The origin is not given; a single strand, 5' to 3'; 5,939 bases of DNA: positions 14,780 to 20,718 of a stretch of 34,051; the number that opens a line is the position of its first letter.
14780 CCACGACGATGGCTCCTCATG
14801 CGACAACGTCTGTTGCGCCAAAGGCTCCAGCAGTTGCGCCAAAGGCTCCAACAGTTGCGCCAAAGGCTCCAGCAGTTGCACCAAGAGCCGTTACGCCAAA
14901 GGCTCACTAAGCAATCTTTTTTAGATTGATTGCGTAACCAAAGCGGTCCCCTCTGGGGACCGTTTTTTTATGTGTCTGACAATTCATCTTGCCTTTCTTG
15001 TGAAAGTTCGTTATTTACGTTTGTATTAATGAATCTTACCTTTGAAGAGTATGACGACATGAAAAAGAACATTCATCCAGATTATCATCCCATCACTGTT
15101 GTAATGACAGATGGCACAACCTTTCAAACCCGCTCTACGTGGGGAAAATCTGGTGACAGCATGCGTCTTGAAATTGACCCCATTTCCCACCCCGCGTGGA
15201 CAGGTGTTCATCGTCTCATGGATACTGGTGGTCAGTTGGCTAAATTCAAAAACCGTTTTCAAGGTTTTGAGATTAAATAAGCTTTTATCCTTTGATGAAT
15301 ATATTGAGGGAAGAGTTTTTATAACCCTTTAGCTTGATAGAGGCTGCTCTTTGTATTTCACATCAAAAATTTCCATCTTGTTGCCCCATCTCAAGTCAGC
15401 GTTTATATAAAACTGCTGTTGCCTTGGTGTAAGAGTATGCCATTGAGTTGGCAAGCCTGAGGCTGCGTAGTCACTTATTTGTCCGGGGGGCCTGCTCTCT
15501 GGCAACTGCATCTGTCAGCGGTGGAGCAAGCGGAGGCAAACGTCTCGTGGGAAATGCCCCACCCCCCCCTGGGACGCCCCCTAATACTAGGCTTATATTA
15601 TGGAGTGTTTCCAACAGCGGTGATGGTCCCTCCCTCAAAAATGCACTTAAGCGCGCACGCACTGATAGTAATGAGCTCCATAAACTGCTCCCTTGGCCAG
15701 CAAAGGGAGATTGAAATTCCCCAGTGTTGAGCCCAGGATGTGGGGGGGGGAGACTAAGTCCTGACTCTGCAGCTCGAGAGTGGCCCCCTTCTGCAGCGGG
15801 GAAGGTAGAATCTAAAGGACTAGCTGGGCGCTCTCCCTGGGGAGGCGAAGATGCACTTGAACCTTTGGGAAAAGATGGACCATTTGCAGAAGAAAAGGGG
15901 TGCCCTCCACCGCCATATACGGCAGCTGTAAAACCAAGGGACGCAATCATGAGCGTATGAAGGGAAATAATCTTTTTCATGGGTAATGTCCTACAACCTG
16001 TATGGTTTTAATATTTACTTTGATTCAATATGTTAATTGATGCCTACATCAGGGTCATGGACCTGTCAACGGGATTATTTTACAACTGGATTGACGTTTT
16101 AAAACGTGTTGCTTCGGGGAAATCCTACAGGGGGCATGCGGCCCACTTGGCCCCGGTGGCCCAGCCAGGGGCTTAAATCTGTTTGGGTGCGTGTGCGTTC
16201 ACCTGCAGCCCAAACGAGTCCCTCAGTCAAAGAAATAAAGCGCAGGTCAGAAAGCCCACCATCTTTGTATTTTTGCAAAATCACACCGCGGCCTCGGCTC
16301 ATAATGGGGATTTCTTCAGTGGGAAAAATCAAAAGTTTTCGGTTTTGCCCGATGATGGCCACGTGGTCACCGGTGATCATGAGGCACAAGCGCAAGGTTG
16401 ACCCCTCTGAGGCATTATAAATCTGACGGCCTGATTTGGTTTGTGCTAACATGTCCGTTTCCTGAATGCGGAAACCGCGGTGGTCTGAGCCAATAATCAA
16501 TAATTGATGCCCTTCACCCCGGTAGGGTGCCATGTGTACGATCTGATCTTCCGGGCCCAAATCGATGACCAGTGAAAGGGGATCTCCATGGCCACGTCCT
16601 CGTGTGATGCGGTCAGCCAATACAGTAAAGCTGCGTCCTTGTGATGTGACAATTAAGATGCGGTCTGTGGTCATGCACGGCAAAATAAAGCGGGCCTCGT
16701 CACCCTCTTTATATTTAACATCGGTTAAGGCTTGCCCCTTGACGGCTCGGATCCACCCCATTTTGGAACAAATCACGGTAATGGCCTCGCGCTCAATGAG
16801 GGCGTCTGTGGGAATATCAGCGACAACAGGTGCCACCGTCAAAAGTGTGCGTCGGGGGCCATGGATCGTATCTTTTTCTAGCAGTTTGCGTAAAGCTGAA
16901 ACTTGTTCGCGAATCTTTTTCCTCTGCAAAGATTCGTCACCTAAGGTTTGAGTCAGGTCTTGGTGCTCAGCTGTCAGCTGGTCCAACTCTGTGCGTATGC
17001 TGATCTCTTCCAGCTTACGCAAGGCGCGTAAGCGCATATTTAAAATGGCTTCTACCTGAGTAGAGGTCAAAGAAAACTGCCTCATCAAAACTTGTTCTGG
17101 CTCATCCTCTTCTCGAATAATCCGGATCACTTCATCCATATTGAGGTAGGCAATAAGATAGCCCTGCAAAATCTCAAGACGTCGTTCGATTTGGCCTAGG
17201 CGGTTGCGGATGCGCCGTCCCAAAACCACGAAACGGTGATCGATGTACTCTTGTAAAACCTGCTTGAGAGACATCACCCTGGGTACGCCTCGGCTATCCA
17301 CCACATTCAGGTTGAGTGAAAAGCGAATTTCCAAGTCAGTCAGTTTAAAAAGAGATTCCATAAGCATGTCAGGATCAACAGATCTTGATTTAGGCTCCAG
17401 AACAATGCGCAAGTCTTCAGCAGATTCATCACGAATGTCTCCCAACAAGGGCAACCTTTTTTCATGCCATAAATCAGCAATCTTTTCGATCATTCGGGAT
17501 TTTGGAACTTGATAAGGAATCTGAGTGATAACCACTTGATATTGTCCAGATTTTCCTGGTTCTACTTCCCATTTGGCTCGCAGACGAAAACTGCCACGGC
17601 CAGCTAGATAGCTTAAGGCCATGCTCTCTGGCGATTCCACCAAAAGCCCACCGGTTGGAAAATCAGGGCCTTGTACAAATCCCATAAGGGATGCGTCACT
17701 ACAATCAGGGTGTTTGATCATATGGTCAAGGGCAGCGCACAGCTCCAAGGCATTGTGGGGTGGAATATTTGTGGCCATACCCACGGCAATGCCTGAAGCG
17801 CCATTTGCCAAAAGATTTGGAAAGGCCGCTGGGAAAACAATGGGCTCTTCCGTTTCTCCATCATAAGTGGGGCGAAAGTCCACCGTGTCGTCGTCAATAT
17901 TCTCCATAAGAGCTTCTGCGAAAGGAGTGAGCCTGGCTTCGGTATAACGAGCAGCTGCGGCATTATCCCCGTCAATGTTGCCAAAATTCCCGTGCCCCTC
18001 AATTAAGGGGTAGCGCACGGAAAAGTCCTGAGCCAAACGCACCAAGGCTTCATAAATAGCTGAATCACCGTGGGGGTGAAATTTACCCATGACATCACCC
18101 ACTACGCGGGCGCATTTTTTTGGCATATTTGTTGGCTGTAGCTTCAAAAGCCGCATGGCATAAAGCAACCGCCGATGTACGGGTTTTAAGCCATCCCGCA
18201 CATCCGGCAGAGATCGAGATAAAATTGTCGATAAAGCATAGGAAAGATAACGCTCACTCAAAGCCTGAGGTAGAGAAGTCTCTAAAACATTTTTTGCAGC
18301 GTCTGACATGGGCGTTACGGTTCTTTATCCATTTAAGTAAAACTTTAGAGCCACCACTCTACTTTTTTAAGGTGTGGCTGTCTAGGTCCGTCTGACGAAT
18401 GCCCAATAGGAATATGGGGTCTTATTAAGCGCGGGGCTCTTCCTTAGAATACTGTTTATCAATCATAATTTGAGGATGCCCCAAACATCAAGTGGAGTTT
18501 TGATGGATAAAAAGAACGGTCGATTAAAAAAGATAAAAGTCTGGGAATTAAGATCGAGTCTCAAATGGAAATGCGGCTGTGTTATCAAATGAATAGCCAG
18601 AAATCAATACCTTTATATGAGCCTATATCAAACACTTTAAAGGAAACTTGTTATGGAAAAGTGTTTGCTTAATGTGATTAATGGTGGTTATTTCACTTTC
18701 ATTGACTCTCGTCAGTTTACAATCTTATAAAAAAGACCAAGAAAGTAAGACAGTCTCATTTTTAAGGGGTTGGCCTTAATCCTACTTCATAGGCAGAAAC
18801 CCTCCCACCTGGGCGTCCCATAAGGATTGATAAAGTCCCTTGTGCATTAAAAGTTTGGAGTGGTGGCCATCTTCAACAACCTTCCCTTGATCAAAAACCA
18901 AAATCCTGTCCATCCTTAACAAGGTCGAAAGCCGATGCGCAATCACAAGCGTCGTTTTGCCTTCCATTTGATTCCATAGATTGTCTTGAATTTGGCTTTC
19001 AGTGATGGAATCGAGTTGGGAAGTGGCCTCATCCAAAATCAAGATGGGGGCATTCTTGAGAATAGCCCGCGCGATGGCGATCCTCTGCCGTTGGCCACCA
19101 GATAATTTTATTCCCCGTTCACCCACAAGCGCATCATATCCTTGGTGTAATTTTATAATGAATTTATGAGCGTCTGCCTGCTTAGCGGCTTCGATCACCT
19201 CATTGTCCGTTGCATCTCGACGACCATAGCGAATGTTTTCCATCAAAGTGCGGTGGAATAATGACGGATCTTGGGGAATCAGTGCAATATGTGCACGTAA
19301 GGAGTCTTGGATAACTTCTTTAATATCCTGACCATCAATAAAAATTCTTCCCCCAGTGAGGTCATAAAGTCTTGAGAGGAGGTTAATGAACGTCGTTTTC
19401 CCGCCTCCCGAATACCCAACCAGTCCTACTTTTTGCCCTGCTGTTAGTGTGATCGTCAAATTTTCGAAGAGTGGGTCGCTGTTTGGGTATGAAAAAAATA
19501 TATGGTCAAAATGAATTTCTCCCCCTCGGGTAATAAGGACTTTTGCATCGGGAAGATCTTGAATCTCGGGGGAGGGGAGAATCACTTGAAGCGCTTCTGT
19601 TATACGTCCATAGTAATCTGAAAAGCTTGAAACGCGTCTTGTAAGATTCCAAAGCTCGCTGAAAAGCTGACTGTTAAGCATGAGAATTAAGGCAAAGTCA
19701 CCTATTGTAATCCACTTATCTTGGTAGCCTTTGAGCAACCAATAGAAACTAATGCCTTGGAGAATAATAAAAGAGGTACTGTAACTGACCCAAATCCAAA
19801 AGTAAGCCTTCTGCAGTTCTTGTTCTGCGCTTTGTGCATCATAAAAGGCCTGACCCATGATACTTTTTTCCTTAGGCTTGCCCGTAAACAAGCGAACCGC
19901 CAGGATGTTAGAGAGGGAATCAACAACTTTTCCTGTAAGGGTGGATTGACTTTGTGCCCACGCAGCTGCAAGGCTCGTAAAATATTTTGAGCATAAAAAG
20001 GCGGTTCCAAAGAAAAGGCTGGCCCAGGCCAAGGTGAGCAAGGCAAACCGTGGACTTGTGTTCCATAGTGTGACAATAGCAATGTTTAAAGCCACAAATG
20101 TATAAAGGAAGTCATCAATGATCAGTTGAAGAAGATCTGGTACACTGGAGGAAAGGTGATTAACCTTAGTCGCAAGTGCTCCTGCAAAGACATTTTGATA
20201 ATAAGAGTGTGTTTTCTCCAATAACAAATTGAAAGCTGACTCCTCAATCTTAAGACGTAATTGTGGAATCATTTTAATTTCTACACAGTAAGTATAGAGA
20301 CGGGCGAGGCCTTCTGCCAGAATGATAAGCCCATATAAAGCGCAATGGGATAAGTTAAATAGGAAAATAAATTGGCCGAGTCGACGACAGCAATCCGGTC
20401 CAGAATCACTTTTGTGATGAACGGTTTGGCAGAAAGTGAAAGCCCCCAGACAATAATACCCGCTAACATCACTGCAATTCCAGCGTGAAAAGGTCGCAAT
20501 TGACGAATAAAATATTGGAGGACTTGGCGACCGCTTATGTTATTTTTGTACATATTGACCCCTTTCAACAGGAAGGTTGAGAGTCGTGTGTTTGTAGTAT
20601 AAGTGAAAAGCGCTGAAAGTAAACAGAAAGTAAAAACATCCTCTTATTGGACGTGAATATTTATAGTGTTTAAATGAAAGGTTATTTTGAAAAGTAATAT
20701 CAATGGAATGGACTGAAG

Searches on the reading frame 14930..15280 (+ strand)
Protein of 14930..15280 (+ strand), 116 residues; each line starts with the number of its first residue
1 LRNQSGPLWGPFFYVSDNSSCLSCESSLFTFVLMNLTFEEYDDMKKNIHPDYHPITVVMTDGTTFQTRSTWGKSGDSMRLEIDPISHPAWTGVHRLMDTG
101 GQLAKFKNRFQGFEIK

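Call 8: search_protein_families(library=ncbifam, proteins=[window:14930-15280:+])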
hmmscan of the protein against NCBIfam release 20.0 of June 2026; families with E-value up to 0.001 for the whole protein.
window:14930-15280:+ (116 aa): 4 families
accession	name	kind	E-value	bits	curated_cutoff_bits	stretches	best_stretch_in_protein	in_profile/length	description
TIGR00105.1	L31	equivalog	1.7e-31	108.1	38.35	1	44-112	1-67/68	50S ribosomal protein L31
NF001809.0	PRK00528.1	equivalog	4.5e-31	106.8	70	1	44-114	1-72/75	50S ribosomal protein L31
NF000612.0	PRK00019.1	equivalog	1.8e-14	53.2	70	1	44-113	1-68/72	50S ribosomal protein L31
NF002462.1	PRK01678.1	exception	4e-13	49.3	86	1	44-111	1-79/80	type B 50S ribosomal protein L31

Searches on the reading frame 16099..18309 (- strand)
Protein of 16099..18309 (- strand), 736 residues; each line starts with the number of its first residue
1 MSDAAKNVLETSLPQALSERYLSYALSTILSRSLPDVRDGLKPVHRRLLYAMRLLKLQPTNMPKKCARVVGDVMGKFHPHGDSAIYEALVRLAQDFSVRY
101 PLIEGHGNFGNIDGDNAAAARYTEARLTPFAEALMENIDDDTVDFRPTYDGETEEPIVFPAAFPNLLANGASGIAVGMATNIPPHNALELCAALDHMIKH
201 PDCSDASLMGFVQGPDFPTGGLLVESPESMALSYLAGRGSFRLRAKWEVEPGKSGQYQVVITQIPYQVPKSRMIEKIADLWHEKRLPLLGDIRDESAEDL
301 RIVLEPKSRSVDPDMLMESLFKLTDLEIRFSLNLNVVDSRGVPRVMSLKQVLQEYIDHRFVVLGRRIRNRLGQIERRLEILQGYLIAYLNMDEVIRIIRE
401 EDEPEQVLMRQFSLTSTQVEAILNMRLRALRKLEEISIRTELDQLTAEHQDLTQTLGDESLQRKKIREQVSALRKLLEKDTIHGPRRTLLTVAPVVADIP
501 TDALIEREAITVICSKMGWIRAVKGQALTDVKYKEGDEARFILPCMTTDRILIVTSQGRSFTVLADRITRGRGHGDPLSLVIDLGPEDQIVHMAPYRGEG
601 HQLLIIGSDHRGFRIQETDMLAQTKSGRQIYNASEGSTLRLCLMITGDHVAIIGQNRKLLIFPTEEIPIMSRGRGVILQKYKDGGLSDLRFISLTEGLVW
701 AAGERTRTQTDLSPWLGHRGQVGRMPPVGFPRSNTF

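Call 8: search_protein_families(library=ncbifam, proteins=[window:16099-18309:-])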
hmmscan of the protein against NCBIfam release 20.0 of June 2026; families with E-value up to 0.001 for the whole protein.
window:16099-18309:- (736 aa): 10 families
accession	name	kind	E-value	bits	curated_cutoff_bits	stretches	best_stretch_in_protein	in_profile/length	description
NF004044.1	PRK05561.1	subfamily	5.1e-273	908.2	654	1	13-735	2-736/738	DNA topoisomerase (ATP-hydrolyzing)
TIGR01062.1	parC_Gneg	equivalog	3e-240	799.2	628.9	1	12-735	5-733/735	DNA topoisomerase IV subunit A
TIGR01063.1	gyrA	equivalog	9.3e-185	615.9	877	1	10-679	3-683/800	DNA topoisomerase (ATP-hydrolyzing) subunit A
NF004043.1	PRK05560.1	equivalog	2.3e-183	611.2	902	1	9-676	3-680/798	DNA gyrase subunit A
TIGR01061.1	parC_Gpos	equivalog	1.2e-147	493.4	813.25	1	10-682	3-683/737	DNA topoisomerase IV subunit A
NF010586.0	PRK13979.1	equivalog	1.6e-140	469.7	1475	1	6-568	11-583/957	DNA topoisomerase IV subunit A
NF038098.1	GyrA_w_intein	exception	7.6e-135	451.4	1850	2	123-566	538-990/1232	intein-containing DNA gyrase subunit A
NF007209.0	PRK09631.1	equivalog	2e-65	221.6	644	1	15-520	6-482/635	DNA topoisomerase IV subunit A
NF009397.0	PRK12758.1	equivalog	3.3e-63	213.9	780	1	15-445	25-437/870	DNA gyrase/topoisomerase IV subunit A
NF007208.0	PRK09630.1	equivalog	7e-43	147.2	598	1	19-327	10-289/479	DNA topoisomerase IV subunit A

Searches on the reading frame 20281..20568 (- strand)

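Call 7: search_protein_families(library=ncbifam, proteins=[window:20281-20568:-])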
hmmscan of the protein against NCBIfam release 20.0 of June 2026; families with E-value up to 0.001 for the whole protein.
window:20281-20568:- (95 aa): 0 families

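Call 58: search_protein_families(library=pfam, proteins=[window:20281-20568:-], max_evalue=1)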
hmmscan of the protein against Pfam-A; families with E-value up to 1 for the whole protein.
window:20281-20568:- (95 aa): 2 families
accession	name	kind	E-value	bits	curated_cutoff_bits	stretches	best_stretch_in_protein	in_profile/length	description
PF19609.4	DUF6114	-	0.0038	18.3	27.9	1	22-87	5-62/106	Family of unknown function (DUF6114)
PF17447.7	YkpC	-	0.067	13.4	27.7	1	31-46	10-25/42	Uncharacterized YkpC-like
